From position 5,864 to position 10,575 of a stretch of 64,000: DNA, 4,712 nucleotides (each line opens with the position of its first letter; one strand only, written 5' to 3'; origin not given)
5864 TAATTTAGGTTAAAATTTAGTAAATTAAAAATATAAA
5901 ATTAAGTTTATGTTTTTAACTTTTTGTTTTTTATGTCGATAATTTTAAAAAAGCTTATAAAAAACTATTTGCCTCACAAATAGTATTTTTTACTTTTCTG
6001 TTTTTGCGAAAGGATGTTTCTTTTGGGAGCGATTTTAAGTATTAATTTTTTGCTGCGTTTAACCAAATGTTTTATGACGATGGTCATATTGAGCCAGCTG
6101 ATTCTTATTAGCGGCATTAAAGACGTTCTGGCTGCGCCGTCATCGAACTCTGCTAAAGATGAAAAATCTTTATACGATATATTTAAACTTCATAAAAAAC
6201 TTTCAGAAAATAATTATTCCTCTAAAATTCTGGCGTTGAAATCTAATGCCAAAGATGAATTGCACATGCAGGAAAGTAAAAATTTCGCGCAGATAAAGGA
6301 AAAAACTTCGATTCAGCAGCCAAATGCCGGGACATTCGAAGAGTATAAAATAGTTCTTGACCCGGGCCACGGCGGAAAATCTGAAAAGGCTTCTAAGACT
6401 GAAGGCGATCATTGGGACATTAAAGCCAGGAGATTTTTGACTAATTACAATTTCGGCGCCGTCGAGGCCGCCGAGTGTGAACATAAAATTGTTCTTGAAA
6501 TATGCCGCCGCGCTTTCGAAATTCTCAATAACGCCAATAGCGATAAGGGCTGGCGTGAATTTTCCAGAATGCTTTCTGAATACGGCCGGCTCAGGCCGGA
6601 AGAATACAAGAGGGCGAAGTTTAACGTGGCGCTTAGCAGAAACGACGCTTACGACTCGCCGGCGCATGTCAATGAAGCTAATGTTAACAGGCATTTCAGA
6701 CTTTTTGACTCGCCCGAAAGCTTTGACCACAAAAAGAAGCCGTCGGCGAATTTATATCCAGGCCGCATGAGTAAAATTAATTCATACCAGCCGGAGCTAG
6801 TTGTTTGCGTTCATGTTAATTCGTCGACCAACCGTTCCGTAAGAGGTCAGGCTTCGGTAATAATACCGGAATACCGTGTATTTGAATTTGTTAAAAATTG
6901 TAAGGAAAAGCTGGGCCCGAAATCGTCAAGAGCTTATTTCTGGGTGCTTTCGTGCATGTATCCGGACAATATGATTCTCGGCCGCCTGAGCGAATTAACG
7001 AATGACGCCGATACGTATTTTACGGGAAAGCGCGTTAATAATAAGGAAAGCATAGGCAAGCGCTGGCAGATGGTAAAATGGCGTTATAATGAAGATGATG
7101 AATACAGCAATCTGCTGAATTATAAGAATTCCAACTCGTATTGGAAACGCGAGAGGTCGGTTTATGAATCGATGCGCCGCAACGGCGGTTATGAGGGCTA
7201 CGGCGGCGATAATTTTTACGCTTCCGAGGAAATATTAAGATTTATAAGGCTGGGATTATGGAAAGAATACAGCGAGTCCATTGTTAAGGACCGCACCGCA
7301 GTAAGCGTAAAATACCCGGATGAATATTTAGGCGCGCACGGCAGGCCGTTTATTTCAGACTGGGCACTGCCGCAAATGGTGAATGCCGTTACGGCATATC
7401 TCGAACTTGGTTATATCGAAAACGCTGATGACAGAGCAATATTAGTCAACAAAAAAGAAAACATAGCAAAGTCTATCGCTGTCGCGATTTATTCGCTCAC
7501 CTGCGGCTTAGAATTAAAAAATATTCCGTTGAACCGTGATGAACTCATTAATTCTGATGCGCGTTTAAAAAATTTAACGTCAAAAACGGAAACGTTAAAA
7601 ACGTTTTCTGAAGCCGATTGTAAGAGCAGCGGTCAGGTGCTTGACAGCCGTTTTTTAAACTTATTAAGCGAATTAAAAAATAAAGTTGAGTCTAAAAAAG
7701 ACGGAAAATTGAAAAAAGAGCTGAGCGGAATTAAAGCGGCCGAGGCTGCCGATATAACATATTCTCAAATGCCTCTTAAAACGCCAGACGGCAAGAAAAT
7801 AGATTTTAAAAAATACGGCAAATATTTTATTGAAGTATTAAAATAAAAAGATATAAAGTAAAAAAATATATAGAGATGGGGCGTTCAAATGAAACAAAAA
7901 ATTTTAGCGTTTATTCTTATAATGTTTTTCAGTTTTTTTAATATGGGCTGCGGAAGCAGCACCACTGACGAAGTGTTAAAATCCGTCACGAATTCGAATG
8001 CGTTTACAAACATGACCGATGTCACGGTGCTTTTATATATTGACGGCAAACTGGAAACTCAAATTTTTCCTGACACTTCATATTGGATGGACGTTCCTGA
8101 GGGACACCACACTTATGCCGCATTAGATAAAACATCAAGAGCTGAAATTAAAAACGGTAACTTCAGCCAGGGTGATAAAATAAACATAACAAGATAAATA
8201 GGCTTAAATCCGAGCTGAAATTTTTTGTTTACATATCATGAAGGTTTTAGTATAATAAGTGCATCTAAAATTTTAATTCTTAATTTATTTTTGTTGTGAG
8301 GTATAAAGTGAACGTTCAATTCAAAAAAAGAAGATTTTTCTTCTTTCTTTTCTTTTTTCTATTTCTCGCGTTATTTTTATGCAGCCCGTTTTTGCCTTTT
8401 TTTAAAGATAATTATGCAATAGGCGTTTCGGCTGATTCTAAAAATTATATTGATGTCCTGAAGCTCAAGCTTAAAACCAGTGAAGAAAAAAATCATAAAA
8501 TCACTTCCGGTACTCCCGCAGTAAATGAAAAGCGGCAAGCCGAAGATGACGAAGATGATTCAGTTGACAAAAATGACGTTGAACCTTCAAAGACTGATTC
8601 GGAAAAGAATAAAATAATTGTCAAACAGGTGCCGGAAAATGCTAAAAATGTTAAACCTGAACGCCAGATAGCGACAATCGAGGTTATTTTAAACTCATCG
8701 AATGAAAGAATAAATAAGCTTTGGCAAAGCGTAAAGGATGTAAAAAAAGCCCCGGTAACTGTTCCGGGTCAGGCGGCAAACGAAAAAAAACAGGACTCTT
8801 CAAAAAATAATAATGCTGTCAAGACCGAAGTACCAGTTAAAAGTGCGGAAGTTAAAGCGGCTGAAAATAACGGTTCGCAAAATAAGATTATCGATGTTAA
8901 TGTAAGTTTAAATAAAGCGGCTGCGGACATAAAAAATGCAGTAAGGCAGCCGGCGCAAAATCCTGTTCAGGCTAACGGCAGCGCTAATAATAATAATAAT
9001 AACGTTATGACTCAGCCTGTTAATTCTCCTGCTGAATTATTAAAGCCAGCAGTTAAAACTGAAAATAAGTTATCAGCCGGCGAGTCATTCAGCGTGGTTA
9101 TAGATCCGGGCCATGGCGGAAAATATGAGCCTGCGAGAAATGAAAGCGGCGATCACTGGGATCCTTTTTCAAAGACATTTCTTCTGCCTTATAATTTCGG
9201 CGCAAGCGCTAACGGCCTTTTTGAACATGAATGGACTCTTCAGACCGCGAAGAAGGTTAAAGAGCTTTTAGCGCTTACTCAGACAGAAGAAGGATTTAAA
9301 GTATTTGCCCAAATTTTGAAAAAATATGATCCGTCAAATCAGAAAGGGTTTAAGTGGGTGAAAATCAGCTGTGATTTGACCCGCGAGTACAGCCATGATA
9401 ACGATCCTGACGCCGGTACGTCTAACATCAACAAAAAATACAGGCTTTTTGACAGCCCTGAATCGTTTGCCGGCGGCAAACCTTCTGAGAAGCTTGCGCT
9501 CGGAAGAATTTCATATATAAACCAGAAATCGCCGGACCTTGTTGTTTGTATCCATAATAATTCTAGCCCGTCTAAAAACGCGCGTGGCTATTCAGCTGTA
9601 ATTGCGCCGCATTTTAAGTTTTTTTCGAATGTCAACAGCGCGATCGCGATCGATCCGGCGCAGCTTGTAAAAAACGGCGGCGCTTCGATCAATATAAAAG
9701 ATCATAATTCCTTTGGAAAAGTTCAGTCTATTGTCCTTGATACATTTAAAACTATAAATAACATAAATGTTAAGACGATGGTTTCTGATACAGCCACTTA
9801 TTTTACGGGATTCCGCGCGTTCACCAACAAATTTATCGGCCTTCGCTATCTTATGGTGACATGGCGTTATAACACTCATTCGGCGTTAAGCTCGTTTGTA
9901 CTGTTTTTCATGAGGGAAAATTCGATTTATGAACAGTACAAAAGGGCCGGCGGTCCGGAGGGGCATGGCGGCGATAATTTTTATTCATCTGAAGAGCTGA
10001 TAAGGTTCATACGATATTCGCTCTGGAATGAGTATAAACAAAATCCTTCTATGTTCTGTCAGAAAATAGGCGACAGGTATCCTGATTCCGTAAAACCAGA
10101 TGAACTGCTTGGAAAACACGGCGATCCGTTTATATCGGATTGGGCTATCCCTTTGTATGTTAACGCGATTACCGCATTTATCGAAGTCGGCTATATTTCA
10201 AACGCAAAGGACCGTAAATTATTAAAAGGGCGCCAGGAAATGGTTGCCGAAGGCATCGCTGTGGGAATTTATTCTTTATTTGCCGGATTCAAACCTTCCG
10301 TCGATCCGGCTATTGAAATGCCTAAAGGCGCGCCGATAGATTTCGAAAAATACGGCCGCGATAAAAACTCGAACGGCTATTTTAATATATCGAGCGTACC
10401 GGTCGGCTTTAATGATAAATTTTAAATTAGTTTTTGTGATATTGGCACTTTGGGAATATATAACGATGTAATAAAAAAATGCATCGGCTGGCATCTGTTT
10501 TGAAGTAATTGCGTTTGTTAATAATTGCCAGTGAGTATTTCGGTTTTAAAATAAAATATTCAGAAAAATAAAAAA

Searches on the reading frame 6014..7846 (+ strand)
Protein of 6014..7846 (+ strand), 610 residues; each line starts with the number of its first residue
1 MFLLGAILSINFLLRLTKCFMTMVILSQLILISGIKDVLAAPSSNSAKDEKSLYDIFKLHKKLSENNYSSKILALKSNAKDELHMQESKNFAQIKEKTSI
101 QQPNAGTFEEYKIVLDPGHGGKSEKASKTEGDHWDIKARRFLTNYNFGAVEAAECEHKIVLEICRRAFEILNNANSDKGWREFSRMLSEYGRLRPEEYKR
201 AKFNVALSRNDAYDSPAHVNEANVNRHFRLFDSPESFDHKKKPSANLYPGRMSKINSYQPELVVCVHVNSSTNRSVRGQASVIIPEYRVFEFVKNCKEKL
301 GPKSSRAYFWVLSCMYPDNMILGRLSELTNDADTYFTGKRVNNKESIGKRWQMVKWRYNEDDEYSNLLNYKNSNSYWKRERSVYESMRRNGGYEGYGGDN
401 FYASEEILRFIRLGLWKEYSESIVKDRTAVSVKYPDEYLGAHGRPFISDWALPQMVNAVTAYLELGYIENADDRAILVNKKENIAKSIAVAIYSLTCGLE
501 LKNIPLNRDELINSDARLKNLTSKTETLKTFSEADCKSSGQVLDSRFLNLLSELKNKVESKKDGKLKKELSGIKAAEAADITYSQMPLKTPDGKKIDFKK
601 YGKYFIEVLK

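Call 32: search_protein_families(library=pfam, proteins=[window:6014-7846:+], max_evalue=0.00001)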
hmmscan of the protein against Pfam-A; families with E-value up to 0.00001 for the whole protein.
window:6014-7846:+ (610 aa): 1 family
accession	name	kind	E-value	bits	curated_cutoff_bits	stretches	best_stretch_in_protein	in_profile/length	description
PF01520.23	Amidase_3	-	7.7e-10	39.5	27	0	113-283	1-91/174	N-acetylmuramoyl-L-alanine amidase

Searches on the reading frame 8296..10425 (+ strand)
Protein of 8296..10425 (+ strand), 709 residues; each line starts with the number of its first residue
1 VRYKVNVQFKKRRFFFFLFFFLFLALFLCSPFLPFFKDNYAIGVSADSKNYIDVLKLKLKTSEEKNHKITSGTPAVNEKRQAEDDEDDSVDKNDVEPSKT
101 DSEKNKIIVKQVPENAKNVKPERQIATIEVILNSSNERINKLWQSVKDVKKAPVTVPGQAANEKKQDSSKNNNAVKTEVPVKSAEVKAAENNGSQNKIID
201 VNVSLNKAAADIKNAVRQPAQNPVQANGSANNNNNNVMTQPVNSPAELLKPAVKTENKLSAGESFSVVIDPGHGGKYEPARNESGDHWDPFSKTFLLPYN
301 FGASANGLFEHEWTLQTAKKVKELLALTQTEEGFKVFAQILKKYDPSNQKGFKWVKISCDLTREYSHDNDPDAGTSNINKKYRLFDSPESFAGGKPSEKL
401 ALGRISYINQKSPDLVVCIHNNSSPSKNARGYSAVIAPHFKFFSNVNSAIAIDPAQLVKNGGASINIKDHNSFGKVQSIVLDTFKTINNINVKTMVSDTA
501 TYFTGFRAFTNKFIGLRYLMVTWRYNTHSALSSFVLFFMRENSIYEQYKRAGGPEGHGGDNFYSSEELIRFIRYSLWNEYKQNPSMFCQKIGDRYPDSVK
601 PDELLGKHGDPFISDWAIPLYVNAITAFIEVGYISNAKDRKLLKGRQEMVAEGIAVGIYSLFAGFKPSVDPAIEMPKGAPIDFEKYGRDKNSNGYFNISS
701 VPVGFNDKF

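Call 32: search_protein_families(library=pfam, proteins=[window:8296-10425:+], max_evalue=0.00001)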
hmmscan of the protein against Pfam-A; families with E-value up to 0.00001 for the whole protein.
window:8296-10425:+ (709 aa): 1 family
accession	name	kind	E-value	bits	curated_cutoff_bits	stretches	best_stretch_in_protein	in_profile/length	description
PF01520.23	Amidase_3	-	2.4e-16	60.7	27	1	404-658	59-172/174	N-acetylmuramoyl-L-alanine amidase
